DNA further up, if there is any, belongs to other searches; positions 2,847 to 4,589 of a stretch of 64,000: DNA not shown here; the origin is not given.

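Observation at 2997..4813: Unusual HPt-REC-GGDEF*-REC hybrid followed by a stand-alone CheY-like receiver, directly upstream of fliM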

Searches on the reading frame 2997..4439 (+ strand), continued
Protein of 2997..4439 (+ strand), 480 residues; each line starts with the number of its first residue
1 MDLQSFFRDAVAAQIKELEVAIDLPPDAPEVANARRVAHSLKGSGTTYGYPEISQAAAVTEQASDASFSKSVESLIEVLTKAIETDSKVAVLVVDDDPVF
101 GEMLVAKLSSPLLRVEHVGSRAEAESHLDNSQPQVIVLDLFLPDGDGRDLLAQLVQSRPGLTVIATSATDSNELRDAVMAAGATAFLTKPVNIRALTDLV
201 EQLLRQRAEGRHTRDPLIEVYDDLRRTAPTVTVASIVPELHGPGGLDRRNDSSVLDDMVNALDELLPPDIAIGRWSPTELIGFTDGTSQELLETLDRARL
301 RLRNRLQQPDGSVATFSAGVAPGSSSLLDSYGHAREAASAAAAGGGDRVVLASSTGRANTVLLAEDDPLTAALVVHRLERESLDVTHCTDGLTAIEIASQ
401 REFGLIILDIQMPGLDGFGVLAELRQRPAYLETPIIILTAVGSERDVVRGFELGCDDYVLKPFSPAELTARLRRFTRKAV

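Call 11: find_encoding_contigs(protein=P0078, flank=8000, max_places=2)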
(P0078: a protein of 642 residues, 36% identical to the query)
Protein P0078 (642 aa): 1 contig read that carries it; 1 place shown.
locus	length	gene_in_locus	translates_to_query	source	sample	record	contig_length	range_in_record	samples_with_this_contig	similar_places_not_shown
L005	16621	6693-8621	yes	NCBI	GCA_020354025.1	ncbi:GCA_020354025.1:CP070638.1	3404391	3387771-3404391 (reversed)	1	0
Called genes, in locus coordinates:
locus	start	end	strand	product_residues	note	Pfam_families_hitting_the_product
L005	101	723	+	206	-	PF00953:Glycos_transf_4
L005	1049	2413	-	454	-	PF03721:UDPG_MGDP_dh_N, PF00984:UDPG_MGDP_dh, PF03720:UDPG_MGDP_dh_C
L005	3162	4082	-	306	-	PF02518:HATPase_c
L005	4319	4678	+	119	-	PF01627:Hpt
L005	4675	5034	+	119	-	PF00072:Response_reg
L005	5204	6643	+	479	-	PF00512:HisKA, PF02518:HATPase_c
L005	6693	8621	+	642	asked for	PF01627:Hpt, PF00072:Response_reg, PF00990:GGDEF, PF00072:Response_reg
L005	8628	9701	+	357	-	PF02985:HEAT (faint), PF13646:HEAT_2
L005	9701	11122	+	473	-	PF00535:Glycos_transf_2, PF13641:Glyco_tranf_2_3, PF13632:Glyco_trans_2_3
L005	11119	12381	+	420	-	PF00515:TPR_1 (faint), PF07719:TPR_2 (faint), PF13371:TPR_9 (faint), PF13428:TPR_14 (faint), PF13432:TPR_16 (faint), PF14559:TPR_19 (faint), PF13431:TPR_17 (faint), PF19413:YaiO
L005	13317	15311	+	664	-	PF07715:Plug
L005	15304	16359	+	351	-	PF16819:DUF5074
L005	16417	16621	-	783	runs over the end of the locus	PF13439:Glyco_transf_4, PF13524:Glyco_trans_1_2 (faint), PF00534:Glycos_transf_1, PF13692:Glyco_trans_1_4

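Call 14: find_encoding_contigs(protein=P0002, flank=10000, max_places=3)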
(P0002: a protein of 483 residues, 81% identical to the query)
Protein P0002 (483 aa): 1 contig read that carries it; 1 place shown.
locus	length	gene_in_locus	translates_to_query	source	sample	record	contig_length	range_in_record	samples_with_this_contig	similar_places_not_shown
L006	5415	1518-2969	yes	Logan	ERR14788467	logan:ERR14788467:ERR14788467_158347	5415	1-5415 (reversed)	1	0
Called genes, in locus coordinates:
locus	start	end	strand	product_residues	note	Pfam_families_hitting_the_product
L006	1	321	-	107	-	?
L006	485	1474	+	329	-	PF00348:polyprenyl_synt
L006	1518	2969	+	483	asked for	PF01627:Hpt, PF00072:Response_reg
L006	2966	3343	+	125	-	PF00072:Response_reg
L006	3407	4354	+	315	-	PF02154:FliM, PF01052:FliMN_C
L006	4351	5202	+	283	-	PF01052:FliMN_C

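Call 19: find_related_loci(query=A1, collection=genome_contigs, flank=10000)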
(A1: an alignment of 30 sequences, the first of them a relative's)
Query A1 (480 aa) in genome_contigs; peptide patterns used: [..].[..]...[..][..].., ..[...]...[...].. (x = any residue, [..] = any of these).
600 stretches matched a pattern (row limit reached: there are more); 594 encode a relative of the query (tblastn E <= 1e-3); the best 80 are kept; 80 distinct loci.
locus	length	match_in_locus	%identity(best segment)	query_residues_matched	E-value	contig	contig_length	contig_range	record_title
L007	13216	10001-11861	35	1-477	1e-66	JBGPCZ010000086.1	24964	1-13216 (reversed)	MAG: Planctomycetota bacterium isolate OBJ_0618_050_37 k141_1698608_length_24964_cov_11.0000, whole genome shotgun seque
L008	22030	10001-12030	34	91-478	9e-35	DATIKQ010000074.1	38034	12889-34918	MAG TPA_asm: Longimicrobiales bacterium isolate SMAG_U15722 k141_103584, whole genome shotgun sequence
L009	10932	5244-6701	27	91-480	1e-28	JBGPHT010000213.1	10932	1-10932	MAG: Bryobacteraceae bacterium isolate OBJ_0618_7090110_351 k141_7019092_length_10932_cov_19.9658, whole genome shotgun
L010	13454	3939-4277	43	357-472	2e-24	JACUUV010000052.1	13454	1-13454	MAG: Clostridia bacterium isolate Kmv40 NODE_2288_length_13454_cov_20.510337, whole genome shotgun sequence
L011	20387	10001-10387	41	350-478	1e-23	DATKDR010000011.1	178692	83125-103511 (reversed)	MAG TPA_asm: Longimicrobiales bacterium isolate SMAG_U14478 k141_11161, whole genome shotgun sequence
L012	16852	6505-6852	45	91-479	1e-23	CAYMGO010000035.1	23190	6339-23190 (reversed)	MAG TPA_asm: uncultured Anaerolinea sp. isolate SRP192927_co7_630 genome assembly, contig: NODE_3788_length_23190_cov_12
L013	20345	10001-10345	46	361-478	3e-23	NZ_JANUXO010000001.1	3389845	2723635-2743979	Amycolatopsis sp. PS_44_ISF1 Scaffold_001, whole genome shotgun sequence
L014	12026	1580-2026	38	326-473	3e-23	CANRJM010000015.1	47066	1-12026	MAG: uncultured Lachnospiraceae bacterium isolate Lapin-024__bin35 genome assembly, contig: Lapin-024__NODE_936_length_4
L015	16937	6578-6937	46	361-479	8e-23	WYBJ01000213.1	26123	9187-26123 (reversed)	MAG: Burkholderiaceae bacterium isolate AOB1 k127_461987, whole genome shotgun sequence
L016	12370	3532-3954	40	330-478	7e-23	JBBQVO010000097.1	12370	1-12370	MAG: Dehalococcoidia bacterium isolate Co_metawrap_2001 Cmw_2001_k141_6381375_length_12370_cov_9.9971, whole genome shot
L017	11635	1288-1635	43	361-479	1e-22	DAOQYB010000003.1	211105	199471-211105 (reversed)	MAG TPA_asm: Anaerolineaceae bacterium isolate AMR_MDS_1021 NODE_35_length_211105_cov_10.973613, whole genome shotgun se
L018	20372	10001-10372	41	91-479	3e-22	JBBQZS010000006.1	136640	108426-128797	MAG: Chloroflexia bacterium isolate Co_metawrap_2249 Cmw_2249_k141_4838411_length_136640_cov_34.9990, whole genome shotg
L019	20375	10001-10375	40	353-479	3e-22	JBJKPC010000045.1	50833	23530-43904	MAG: Candidatus Kryptoniota bacterium isolate Bin_110 S1Ck127_2577428_flag_0_multi_21.9917_len_50833, whole genome shotg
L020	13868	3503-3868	39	358-479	6e-22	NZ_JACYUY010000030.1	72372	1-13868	Massilia sp. CFBP 13721 strain CFBP13721 CFBP1372130, whole genome shotgun sequence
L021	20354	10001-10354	41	361-478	8e-22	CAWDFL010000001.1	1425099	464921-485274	MAG: uncultured delta proteobacterium isolate MFD06092.bin.1.174 genome assembly, contig: contig_10576, whole genome sho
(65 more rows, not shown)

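Call 34: predict_structure(alignment_id=A4)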
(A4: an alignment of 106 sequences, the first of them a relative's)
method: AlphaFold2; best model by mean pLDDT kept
length: 480 residues; sequences in the alignment: 106
mean_pLDDT: 91.5   pTM: 0.66
mean pLDDT of the five models: 91.5, 90.9, 90.4, 90.0, 89.8
residues with pLDDT >= 90: 349; 70-90: 117; 50-70: 11; < 50: 3
segments of 3 or more residues with pLDDT < 50: none
pLDDT, mean of each block of 10 residues (from residue 1): 75 95 94 97 87 96 97 96 79 97 95 93 96 96 95 88 95 85 93 94 84 84 94 96 81 90 97 91 97 98 90 95 88 90 94 74 96 91 93 95 94 97 94 95 90 96 89 74
secondary structure, 60 per line:
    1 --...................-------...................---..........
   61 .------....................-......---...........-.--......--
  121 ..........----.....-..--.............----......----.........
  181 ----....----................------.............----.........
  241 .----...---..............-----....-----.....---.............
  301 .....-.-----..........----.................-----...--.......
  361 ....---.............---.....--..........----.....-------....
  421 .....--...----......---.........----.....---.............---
elements in order: H3-21 H29-47 H51-61 H68-87 E89-94 H98-108 E113-118 H121-130 E135-139 H147-157 E162-167 H172-180 E185-188 H193-208 H215-227 E232-241 H252-265 E271-274 E280-284 H288-305 E313-322 H327-343 E349-351 H354-359 E360-364 H368-380 E384-388 H391-400 E405-409 H417-425 E435-440 H444-452 E457-461 H465-477

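Call 38: fold_search(model_id=the predicted structure, library=pdb)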
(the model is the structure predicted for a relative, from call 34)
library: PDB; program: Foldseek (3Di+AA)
matches with E <= 10: 1631; with E <= 0.001: 657
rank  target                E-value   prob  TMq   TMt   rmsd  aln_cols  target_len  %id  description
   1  6zxb_A                8.9e-16  1.00  0.26  0.40  14.6       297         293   19  Diguanylate cyclase DgcR (I-site mutant) in native state (released 2021-03-31)
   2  6zxm_A                1.1e-15  1.00  0.26  0.40  13.2       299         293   21  Diguanylate cyclase DgcR in complex with c-di-GMP (released 2021-03-31)
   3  2v0n_A                1.3e-14  1.00  0.25  0.26  17.6       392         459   18  ACTIVATED RESPONSE REGULATOR PLED IN COMPLEX WITH C-DIGMP AND GTP- ALPHA-S (released 2007-08-21)
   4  2wb4_A                1.4e-13  1.00  0.25  0.26  18.8       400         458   18  activated diguanylate cyclase PleD in complex with c-di-GMP (released 2010-04-21)
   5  9g85_D                5.5e-13  1.00  0.24  0.26  18.7       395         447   17  Structure of Response regulator PleD in complex with c-diGMP and ppGpp (released 2025-08-06)
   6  9g85_B                9.9e-13  1.00  0.24  0.26  18.1       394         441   18  Structure of Response regulator PleD in complex with c-diGMP and ppGpp (released 2025-08-06)
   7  3bre_A                1.5e-12  1.00  0.24  0.35  30.0       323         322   20  Crystal Structure of P.aeruginosa PA3702 (released 2008-04-01)
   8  1w25_A                2.1e-12  1.00  0.24  0.25  19.4       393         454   18  Response regulator PleD in complex with c-diGMP (released 2004-11-18)
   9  9g85_A                2.5e-12  1.00  0.24  0.25  18.7       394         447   17  Structure of Response regulator PleD in complex with c-diGMP and ppGpp (released 2025-08-06)
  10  2wb4_B                2.7e-12  1.00  0.24  0.26  18.1       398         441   17  activated diguanylate cyclase PleD in complex with c-di-GMP (released 2010-04-21)
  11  3bre_B                3.4e-12  1.00  0.23  0.33  29.9       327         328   20  Crystal Structure of P.aeruginosa PA3702 (released 2008-04-01)
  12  3i5a                  3.8e-12  1.00  0.25  0.37  29.8       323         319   17  Crystal structure of full-length WpsR from Pseudomonas syringae (released 2009-08-18)
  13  9g86_A                4.5e-12  1.00  0.24  0.25  18.7       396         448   17  Structure of Response regulator PleD in complex with c-diGMP and pppGpp (released 2025-08-06)
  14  3luf_B                7.2e-12  1.00  0.24  0.46  14.3       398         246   15  Structure of probable two-component system response regulator/GGDEF domain protein (released 2010-03-02)
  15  9g86_B                7.2e-12  1.00  0.24  0.26  18.4       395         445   17  Structure of Response regulator PleD in complex with c-diGMP and pppGpp (released 2025-08-06)
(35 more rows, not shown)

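Call 50: find_encoding_contigs(protein=P0011, flank=10000, max_places=1)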
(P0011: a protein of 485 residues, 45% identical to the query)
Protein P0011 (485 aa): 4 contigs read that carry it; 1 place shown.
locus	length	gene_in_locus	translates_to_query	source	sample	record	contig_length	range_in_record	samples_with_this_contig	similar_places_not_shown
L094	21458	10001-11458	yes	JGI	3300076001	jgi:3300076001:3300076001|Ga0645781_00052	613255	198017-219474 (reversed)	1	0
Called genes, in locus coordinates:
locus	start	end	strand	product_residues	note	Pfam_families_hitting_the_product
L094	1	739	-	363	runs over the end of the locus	PF02653:BPD_transp_2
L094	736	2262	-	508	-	PF00005:ABC_tran, PF13175:AAA_15 (faint), PF13304:AAA_21 (faint), PF00005:ABC_tran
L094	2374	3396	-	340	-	PF02608:Bmp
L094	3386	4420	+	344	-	PF10343:Q_salvage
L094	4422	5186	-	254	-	-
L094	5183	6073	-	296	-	PF00005:ABC_tran, PF13304:AAA_21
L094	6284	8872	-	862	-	PF02861:Clp_N, PF00004:AAA, PF17871:AAA_lid_9, PF02151:UVR, PF00004:AAA, PF07724:AAA_2, PF07728:AAA_5, PF10431:ClpB_D2-small, +9 more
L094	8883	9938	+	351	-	PF00348:polyprenyl_synt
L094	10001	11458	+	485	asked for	PF01627:Hpt (weak), PF00072:Response_reg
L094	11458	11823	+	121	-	PF00072:Response_reg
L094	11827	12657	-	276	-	PF04542:Sigma70_r2 (weak), PF04545:Sigma70_r4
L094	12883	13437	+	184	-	-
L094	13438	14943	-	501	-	PF01336:tRNA_anti-codon, PF00152:tRNA-synt_2, PF01409:tRNA-synt_2d (faint)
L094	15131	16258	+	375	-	PF01757:Acyl_transf_3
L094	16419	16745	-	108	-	-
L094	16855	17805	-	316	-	PF01288:HPPK, PF04191:PEMT (weak)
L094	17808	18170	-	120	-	PF02152:FolB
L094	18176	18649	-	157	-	-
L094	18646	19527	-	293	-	PF00809:Pterin_bind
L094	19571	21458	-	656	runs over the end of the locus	PF06480:FtsH_ext (weak), PF00004:AAA, PF17862:AAA_lid_3, PF01434:Peptidase_M41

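Call 51: find_encoding_contigs(protein=P0063, flank=10000, max_places=1)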
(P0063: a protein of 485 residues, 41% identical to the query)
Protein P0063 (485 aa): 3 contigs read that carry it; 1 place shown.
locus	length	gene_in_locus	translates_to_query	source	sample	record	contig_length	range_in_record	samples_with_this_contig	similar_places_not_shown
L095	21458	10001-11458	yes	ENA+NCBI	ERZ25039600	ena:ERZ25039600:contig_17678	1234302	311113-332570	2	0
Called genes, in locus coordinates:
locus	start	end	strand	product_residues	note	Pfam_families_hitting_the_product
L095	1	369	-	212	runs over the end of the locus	PF02592:Vut_1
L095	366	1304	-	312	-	PF01156:IU_nuc_hydro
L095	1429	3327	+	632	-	PF02872:5_nucleotid_C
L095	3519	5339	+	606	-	PF00082:Peptidase_S8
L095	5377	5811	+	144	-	PF03061:4HBT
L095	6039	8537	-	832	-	PF02861:Clp_N, PF05621:TniB, PF00004:AAA, PF17871:AAA_lid_9, PF00004:AAA, PF07724:AAA_2, PF07728:AAA_5, PF10431:ClpB_D2-small, +8 more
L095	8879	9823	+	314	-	PF00348:polyprenyl_synt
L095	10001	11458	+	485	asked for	PF01627:Hpt, PF00072:Response_reg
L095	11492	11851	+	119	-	PF00072:Response_reg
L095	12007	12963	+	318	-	PF02154:FliM, PF01052:FliMN_C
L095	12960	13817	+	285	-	PF01052:FliMN_C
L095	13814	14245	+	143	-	PF01584:CheW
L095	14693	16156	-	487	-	PF13487:HD_5, PF01966:HD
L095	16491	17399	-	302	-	-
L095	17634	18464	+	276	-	PF00669:Flagellin_N, PF00700:Flagellin_C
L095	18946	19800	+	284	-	PF00669:Flagellin_N, PF00700:Flagellin_C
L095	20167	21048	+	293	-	PF09037:Sulphotransf, PF13469:Sulfotransfer_3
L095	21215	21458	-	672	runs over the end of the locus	PF00535:Glycos_transf_2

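Call 72: find_encoding_contigs(protein=P0088, flank=8000, max_places=1)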
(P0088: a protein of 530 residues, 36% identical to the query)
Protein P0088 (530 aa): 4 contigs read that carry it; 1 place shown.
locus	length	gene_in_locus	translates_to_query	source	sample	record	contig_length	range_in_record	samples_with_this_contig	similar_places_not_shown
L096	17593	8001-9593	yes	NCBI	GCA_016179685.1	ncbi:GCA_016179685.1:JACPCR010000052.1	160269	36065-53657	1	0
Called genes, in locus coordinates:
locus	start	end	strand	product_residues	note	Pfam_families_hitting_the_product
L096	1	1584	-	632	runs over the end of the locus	-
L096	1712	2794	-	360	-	-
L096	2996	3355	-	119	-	-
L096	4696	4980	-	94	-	-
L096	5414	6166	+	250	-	PF01627:Hpt, PF00072:Response_reg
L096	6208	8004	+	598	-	PF05227:CHASE3, PF00989:PAS, PF08448:PAS_4, PF08447:PAS_3, PF13426:PAS_9, PF00512:HisKA, PF02518:HATPase_c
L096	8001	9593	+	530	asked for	PF01627:Hpt, PF00072:Response_reg, PF00990:GGDEF, PF00072:Response_reg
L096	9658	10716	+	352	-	PF13646:HEAT_2 (weak), PF02985:HEAT (faint), PF13646:HEAT_2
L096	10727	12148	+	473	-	PF00535:Glycos_transf_2, PF03142:Chitin_synth_2 (faint), PF13641:Glyco_tranf_2_3, PF13632:Glyco_trans_2_3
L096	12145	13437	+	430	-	PF13431:TPR_17 (faint), PF24575:TPR_Slam (faint), PF13432:TPR_16 (weak), PF14559:TPR_19, PF13428:TPR_14 (weak), PF13432:TPR_16, PF14559:TPR_19 (weak), PF19413:YaiO, +10 more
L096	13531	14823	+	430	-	PF00512:HisKA, PF02518:HATPase_c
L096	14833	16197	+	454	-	PF00072:Response_reg, PF00158:Sigma54_activat, PF14532:Sigma54_activ_2, PF25601:AAA_lid_14, PF02954:HTH_8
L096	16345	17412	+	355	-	PF01555:N6_N4_Mtase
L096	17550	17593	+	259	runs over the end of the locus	-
